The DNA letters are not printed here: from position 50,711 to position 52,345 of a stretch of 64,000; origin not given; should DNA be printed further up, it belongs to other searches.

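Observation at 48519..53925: ECF sigma / FecR anti-sigma / STN-beta-barrel OMP / SBBP T9SS-cargo operon: a cell-surface-signalling module wired to a secreted protein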

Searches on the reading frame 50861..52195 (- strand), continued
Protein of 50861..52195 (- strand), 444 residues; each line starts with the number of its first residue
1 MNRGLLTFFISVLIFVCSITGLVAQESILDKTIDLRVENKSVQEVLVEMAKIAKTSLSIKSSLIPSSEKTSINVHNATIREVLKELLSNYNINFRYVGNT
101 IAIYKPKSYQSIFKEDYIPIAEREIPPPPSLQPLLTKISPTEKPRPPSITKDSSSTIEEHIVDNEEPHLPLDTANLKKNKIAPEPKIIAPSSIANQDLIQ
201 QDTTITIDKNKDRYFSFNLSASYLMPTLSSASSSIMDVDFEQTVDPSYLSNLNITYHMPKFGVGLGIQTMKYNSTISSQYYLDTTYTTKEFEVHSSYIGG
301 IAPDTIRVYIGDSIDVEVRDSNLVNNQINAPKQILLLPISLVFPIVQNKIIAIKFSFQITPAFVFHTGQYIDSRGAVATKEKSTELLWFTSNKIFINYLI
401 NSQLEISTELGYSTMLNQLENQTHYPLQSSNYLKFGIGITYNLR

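Call 55: search_protein_families(library=pfam, proteins=[L011:3886-6888:+, L012:2219-4441:+, L012:1-738:+, L010:2-556:+], max_evalue=0.05)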
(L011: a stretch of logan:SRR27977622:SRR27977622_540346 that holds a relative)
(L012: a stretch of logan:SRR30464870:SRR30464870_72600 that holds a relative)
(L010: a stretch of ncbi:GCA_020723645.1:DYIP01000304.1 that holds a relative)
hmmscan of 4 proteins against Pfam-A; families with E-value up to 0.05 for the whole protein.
L011:3886-6888:+ (1000 aa): 10 families
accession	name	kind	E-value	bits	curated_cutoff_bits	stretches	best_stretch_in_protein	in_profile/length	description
PF13229.12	Beta_helix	-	1e-23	84.2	25.9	2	130-272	8-144/158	Right handed beta helix region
PF05048.19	NosD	-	2.9e-21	76.3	23.6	2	228-373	48-190/212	Periplasmic copper-binding protein (NosD)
PF13620.12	CarboxypepD_reg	-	7.4e-07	29.9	32.3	1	853-892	35-74/82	Carboxypeptidase regulatory-like domain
PF18962.6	Por_Secre_tail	-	4.4e-05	24.1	27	1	925-994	3-72/75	Secretion system C-terminal sorting domain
PF17210.9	SdrD_B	-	5.2e-05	23.9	29.7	0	723-770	25-69/112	SdrD B-like domain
PF17802.7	SpaA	-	5.7e-05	23.6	23.1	0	853-883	39-71/91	Prealbumin-like fold domain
PF07602.17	DUF1565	-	7.7e-05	22.6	20.3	1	203-271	135-203/257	Protein of unknown function (DUF1565)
PF23193.1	NOMO_3rd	-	9.7e-05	22.8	27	1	852-890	64-100/120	NOMO third transthyretin-like domain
PF09430.16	EMC7_beta-sandw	-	0.0009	19.9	26.6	0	851-877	24-50/122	ER membrane protein complex subunit 7, beta-sandwich domain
PF13715.12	CarbopepD_reg_2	-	0.034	14.6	32.2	0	853-883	31-61/88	CarboxypepD_reg-like domain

L012:2219-4441:+ (741 aa): 3 families
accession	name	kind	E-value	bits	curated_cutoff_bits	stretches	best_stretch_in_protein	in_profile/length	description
PF05048.19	NosD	-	5.6e-23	81.9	23.6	2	138-271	49-172/212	Periplasmic copper-binding protein (NosD)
PF13229.12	Beta_helix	-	4.7e-20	72.2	25.9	2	138-251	11-121/158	Right handed beta helix region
PF01696.23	Adeno_E1B_55K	-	0.0012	18.1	24.5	1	150-203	181-232/387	Adenovirus EB1 55K protein / large t-antigen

L012:1-738:+ (245 aa): 3 families
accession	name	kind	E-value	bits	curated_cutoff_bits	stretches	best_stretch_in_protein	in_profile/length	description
PF16344.10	FecR_C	-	6.7e-17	61.7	24.4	1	173-238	2-68/70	FecR, C-terminal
PF04773.18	FecR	-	1.3e-13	51.6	24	1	37-123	10-96/97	FecR protein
PF11525.13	CopK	-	0.014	15.5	23.8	1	34-65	3-34/70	Copper resistance protein K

L010:2-556:+ (184 aa): 3 families
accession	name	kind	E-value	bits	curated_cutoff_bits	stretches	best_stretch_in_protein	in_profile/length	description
PF16344.10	FecR_C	-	2.2e-15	56.9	24.4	1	114-181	2-70/70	FecR, C-terminal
PF04773.18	FecR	-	2e-09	38.2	24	1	3-63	35-96/97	FecR protein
PF14420.11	Clr5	-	0.042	14.4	22.3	0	103-135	11-37/54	Clr5 domain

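Call 56: search_protein_families(library=ncbifam, proteins=[L011:3886-6888:+, L012:2219-4441:+, L004:2462-4156:+, L007:9422-10606:+, L008:3451-5361:+], max_evalue=0.05)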
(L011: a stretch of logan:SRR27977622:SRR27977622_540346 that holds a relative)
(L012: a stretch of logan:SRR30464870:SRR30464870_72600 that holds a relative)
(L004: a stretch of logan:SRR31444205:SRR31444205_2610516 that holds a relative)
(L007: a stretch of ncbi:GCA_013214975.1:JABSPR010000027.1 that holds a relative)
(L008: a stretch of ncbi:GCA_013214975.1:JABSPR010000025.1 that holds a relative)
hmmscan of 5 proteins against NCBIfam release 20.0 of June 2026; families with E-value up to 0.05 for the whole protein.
L011:3886-6888:+ (1000 aa): 3 families
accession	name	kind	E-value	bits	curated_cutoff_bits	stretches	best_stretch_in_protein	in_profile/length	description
TIGR04247.1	NosD_copper_fam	subfamily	1.8e-08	33.4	300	1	147-361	78-290/377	nitrous oxide reductase family maturation protein NosD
TIGR03804.1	para_beta_helix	repeat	6.4e-06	25.8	19.45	2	291-336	1-44/44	parallel beta-helix repeat protein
TIGR04183.1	Por_Secre_tail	domain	6.5e-06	26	23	1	923-999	1-71/72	T9SS type A sorting domain-containing protein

L012:2219-4441:+ (741 aa): 1 family
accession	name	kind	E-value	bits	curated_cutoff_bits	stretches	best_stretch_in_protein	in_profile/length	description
TIGR04247.1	NosD_copper_fam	subfamily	1.5e-11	43.5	300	2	146-214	216-282/377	nitrous oxide reductase family maturation protein NosD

L004:2462-4156:+ (565 aa): 1 family
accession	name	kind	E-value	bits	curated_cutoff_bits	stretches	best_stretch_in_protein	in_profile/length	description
NF047539.1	XAC2610_fam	domain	0.00016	22.1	35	0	57-85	3-30/89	XAC2610-related protein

L007:9422-10606:+ (394 aa): 3 families
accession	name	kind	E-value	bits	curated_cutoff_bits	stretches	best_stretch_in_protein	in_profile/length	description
TIGR04183.1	Por_Secre_tail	domain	1.4e-10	40.9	23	1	327-391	1-70/72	T9SS type A sorting domain-containing protein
NF038113.1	T9SSA_dep_M36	equivalog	6.1e-06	24.7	885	1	308-391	779-867/869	T9SS-dependent M36 family metallopeptidase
NF033662.1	acid_disulf_rpt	repeat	0.0081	15.9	41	1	23-46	4-27/32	acidic double-disulfide repeat-containing protein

L008:3451-5361:+ (636 aa): 6 families
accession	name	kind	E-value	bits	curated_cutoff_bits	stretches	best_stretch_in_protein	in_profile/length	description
TIGR04183.1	Por_Secre_tail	domain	1.3e-15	57.1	23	1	561-632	1-70/72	T9SS type A sorting domain-containing protein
NF038113.1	T9SSA_dep_M36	equivalog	9.4e-11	40.6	885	1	552-633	787-868/869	T9SS-dependent M36 family metallopeptidase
NF052644.1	T9SS_DNase_Rie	equivalog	2.1e-05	24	260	1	583-632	201-249/251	T9SS-dependent surface endonuclease, AS87_RS02955 family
NF052323.1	T9SSA_dep_M6i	equivalog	3.1e-05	22.1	600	1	563-626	962-1030/1043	T9SS-dependent M6-like inactivated metalloprotease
NF033708.1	T9SS_Cterm_ChiA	domain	6.8e-05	22.7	40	1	583-632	3-54/55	T9SS sorting signal type C domain-containing protein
NF033662.1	acid_disulf_rpt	repeat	0.0017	18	41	1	22-46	3-26/32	acidic double-disulfide repeat-containing protein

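Call 59: find_related_loci(query=A3, collection=genome_contigs, flank=7000)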
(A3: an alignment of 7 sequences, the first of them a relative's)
Query A3 (449 aa) in genome_contigs; peptide patterns used: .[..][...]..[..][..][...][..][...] (x = any residue, [..] = any of these).
75 stretches matched a pattern; 53 encode a relative of the query (tblastn E <= 1e-3); 53 distinct loci.
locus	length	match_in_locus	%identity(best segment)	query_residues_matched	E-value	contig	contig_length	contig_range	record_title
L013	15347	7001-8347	90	1-449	0e+0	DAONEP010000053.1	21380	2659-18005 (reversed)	MAG TPA_asm: Bacteroidales bacterium isolate AMR_MDS_3866 NODE_2527_length_21380_cov_18.298054, whole genome shotgun seq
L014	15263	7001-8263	40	28-449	2e-87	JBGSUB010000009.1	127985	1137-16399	MAG: Lentimicrobiaceae bacterium isolate JTS-AC422 k141_3947357, whole genome shotgun sequence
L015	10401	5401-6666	38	15-436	2e-78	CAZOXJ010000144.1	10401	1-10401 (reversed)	MAG TPA_asm: uncultured Lentimicrobiaceae bacterium isolate SRP272421_co1_58 genome assembly, contig: NODE_21664_length_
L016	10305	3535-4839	36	15-449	2e-76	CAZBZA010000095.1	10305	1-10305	MAG TPA_asm: uncultured Lentimicrobiaceae bacterium isolate binchicken_co309_46 genome assembly, contig: NODE_4250_lengt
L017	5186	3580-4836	34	29-449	2e-75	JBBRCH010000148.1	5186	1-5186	MAG: Bacteroidales bacterium isolate Co_metawrap_2392 Cmw_2392_k141_3670472_length_5186_cov_27.9786, whole genome shotgu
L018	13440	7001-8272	36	13-436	2e-75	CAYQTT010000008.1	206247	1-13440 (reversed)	MAG TPA_asm: uncultured Lentimicrobiaceae bacterium isolate SRP302447_co1_787 genome assembly, contig: NODE_232_length_2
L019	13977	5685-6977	35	13-449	4e-75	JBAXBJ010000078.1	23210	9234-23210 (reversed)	MAG: Bacteroidota bacterium isolate ELA164 MAG164_78, whole genome shotgun sequence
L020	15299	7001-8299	33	12-449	4e-72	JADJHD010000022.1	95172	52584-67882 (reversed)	MAG: Bacteroidales bacterium isolate Damh_18-Q3-R51-60_MAXAC.107 tig00008138-10-948370, whole genome shotgun sequence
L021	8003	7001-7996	34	9-346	1e-54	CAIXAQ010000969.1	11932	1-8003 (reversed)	MAG: uncultured Bacteroidales bacterium isolate LJ-5-9m_bin-0023 genome assembly, contig: bin-0023:969/995, whole genome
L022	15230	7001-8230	30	25-449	3e-47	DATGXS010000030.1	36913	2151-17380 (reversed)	MAG TPA_asm: Lentimicrobium sp. isolate SMAG_U10615 k141_281448, whole genome shotgun sequence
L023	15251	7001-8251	27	13-449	2e-41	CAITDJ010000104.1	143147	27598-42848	MAG: uncultured Bacteroidetes bacterium isolate Loclat_bin-05130 genome assembly, contig: bin-05130:104/155, whole genom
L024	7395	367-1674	26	3-449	1e-39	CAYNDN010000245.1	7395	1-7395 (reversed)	MAG TPA_asm: uncultured Lentimicrobiaceae bacterium isolate SRP141376_co3_49 genome assembly, contig: NODE_26720_length_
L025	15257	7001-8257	27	16-445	3e-36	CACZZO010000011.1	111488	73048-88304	MAG: uncultured Bacteroidia bacterium isolate RUG13092 genome assembly, contig: RUG13092_asm_11, whole genome shotgun se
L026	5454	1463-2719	27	16-445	2e-35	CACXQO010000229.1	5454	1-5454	MAG: uncultured Bacteroidia bacterium isolate RUG11504 genome assembly, contig: RUG11504_asm_229, whole genome shotgun s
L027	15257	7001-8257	27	16-445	3e-35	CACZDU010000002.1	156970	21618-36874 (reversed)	MAG: uncultured Bacteroidia bacterium isolate RUG12531 genome assembly, contig: RUG12531_asm_2, whole genome shotgun seq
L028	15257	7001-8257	27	16-445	5e-34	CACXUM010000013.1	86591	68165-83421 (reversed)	MAG: uncultured Bacteroidia bacterium isolate RUG11609 genome assembly, contig: RUG11609_asm_13, whole genome shotgun se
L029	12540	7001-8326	25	6-449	2e-33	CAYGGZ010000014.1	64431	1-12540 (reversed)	MAG TPA_asm: uncultured Bacteroidales bacterium isolate ERP113451_co2_178 genome assembly, contig: NODE_153_length_64431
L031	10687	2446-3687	27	14-446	8e-32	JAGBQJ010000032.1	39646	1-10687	MAG: Bacteroidales bacterium isolate RGIG9351 Yak_Abomasum-5__c232105, whole genome shotgun sequence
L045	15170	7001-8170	27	37-445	1e-29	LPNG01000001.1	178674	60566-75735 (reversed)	MAG: bacterium F082 isolate F082 scaffold_0, whole genome shotgun sequence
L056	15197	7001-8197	26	28-445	4e-26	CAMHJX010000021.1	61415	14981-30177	MAG: uncultured Bacteroidales bacterium isolate SRR11784281_bin.64_metaWRAP_v1.3_MAG genome assembly, contig: ERZ1220335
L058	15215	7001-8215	27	27-446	2e-28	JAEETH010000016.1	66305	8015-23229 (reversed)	MAG: Bacteroidales bacterium isolate Tb.RUG.400 NODE_912_length_66305_cov_10.856780, whole genome shotgun sequence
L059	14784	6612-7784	27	37-446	2e-33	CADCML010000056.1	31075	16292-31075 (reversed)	MAG: uncultured Bacteroidia bacterium isolate RUG14786 genome assembly, contig: RUG14786_asm_56, whole genome shotgun se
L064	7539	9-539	32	255-429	9e-17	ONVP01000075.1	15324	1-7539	uncultured Bacteroidales bacterium isolate RUG676 genome assembly, contig: scaffold_6538, whole genome shotgun sequence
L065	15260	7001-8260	30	11-446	8e-46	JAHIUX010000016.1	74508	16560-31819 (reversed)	MAG: Bacteroidetes bacterium isolate MM_PC_MetaG.mb.41 MM_PC_MetaG.mb.41_k141_282139, whole genome shotgun sequence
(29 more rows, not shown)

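Call 62: search_protein_families(library=pfam, proteins=[L045:8189-11182:+, L045:11179-14133:+, L014:8394-11423:+, L022:8361-11642:+, L031:6708-9239:+, L029:8304-11465:+], max_evalue=0.001)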
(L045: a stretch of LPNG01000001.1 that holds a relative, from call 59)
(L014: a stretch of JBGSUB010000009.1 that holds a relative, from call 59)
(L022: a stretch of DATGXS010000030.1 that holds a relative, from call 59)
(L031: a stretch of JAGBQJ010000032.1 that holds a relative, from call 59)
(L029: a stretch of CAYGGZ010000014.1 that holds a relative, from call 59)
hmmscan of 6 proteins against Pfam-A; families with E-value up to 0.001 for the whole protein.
L045:8189-11182:+ (997 aa): 6 families
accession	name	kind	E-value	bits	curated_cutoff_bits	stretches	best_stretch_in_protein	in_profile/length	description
PF13229.12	Beta_helix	-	1.5e-13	51.1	25.9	2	269-377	22-132/158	Right handed beta helix region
PF13620.12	CarboxypepD_reg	-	5.8e-10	39.8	32.3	1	828-890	13-74/82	Carboxypeptidase regulatory-like domain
PF05048.19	NosD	-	1.5e-09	38.1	23.6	2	217-383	45-190/212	Periplasmic copper-binding protein (NosD)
PF18962.6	Por_Secre_tail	-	4.2e-08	33.8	27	1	921-994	1-73/75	Secretion system C-terminal sorting domain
PF17210.9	SdrD_B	-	2.7e-05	24.8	29.7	0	823-873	18-67/112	SdrD B-like domain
PF23193.1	NOMO_3rd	-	8e-05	23.1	27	0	843-870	57-84/120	NOMO third transthyretin-like domain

L045:11179-14133:+ (984 aa): 4 families
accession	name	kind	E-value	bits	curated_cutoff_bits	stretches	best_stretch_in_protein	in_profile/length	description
PF18962.6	Por_Secre_tail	-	1e-11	45.4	27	1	914-982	1-75/75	Secretion system C-terminal sorting domain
PF13620.12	CarboxypepD_reg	-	1.2e-11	45.2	32.3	2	43-98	12-65/82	Carboxypeptidase regulatory-like domain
PF14686.12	fn3_3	-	1.8e-06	28.1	24.4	0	53-107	14-71/75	Polysaccharide lyase family 4, domain II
PF13715.12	CarbopepD_reg_2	-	0.00056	20.3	32.2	0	55-96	17-59/88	CarboxypepD_reg-like domain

L014:8394-11423:+ (1009 aa): 5 families
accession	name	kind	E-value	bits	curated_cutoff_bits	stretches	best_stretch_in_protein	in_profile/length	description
PF13229.12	Beta_helix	-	5e-16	59.2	25.9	2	142-287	12-153/158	Right handed beta helix region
PF05048.19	NosD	-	6.2e-16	58.9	23.6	3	132-202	84-157/212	Periplasmic copper-binding protein (NosD)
PF18962.6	Por_Secre_tail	-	5.5e-09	36.6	27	1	934-1004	1-71/75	Secretion system C-terminal sorting domain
PF12708.12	Pect-lyase_RHGA_epim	-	0.00032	21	27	1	35-199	69-212/213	Rhamnogalacturonase A/epimerase, pectate lyase-like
PF13620.12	CarboxypepD_reg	-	0.00034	21.4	32.3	0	719-772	3-54/82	Carboxypeptidase regulatory-like domain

L022:8361-11642:+ (1093 aa): 5 families
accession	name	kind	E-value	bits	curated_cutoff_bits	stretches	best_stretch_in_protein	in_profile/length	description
PF13229.12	Beta_helix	-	3.3e-30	105.3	25.9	3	167-317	2-148/158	Right handed beta helix region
PF05048.19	NosD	-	4.9e-25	88.6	23.6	2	125-280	23-172/212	Periplasmic copper-binding protein (NosD)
PF18962.6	Por_Secre_tail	-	2.9e-08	34.3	27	1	1014-1091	1-74/75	Secretion system C-terminal sorting domain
PF13620.12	CarboxypepD_reg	-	1.6e-07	32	32.3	0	775-828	2-53/82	Carboxypeptidase regulatory-like domain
PF17802.7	SpaA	-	0.0003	21.3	23.1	0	782-827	12-56/91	Prealbumin-like fold domain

L031:6708-9239:+ (843 aa): 4 families
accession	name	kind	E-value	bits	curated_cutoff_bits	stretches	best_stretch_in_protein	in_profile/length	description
PF13620.12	CarboxypepD_reg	-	4.9e-14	52.9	32.3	1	27-104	2-75/82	Carboxypeptidase regulatory-like domain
PF18962.6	Por_Secre_tail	-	4.2e-10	40.2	27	1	773-840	1-74/75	Secretion system C-terminal sorting domain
PF14686.12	fn3_3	-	4.8e-06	26.7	24.4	0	42-103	8-72/75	Polysaccharide lyase family 4, domain II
PF13715.12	CarbopepD_reg_2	-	0.00048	20.6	32.2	0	27-91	1-59/88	CarboxypepD_reg-like domain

L029:8304-11465:+ (1053 aa): 9 families
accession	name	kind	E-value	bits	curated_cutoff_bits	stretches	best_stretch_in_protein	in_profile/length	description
PF05048.19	NosD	-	1.2e-25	90.7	23.6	4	248-389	44-176/212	Periplasmic copper-binding protein (NosD)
PF13229.12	Beta_helix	-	1.3e-20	74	25.9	2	282-428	12-156/158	Right handed beta helix region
PF13620.12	CarboxypepD_reg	-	1.3e-09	38.7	32.3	1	880-949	13-81/82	Carboxypeptidase regulatory-like domain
PF18962.6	Por_Secre_tail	-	1.3e-08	35.4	27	1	975-1042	2-65/75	Secretion system C-terminal sorting domain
PF17210.9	SdrD_B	-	3.8e-05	24.3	29.7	0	878-923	21-65/112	SdrD B-like domain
PF09430.16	EMC7_beta-sandw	-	0.00013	22.6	26.6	0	881-927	7-50/122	ER membrane protein complex subunit 7, beta-sandwich domain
PF17802.7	SpaA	-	0.00013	22.5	23.1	0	879-920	14-56/91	Prealbumin-like fold domain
PF23193.1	NOMO_3rd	-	0.00018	21.9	27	0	897-941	59-101/120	NOMO third transthyretin-like domain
PF13715.12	CarbopepD_reg_2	-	0.00086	19.7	32.2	0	879-950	12-77/88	CarboxypepD_reg-like domain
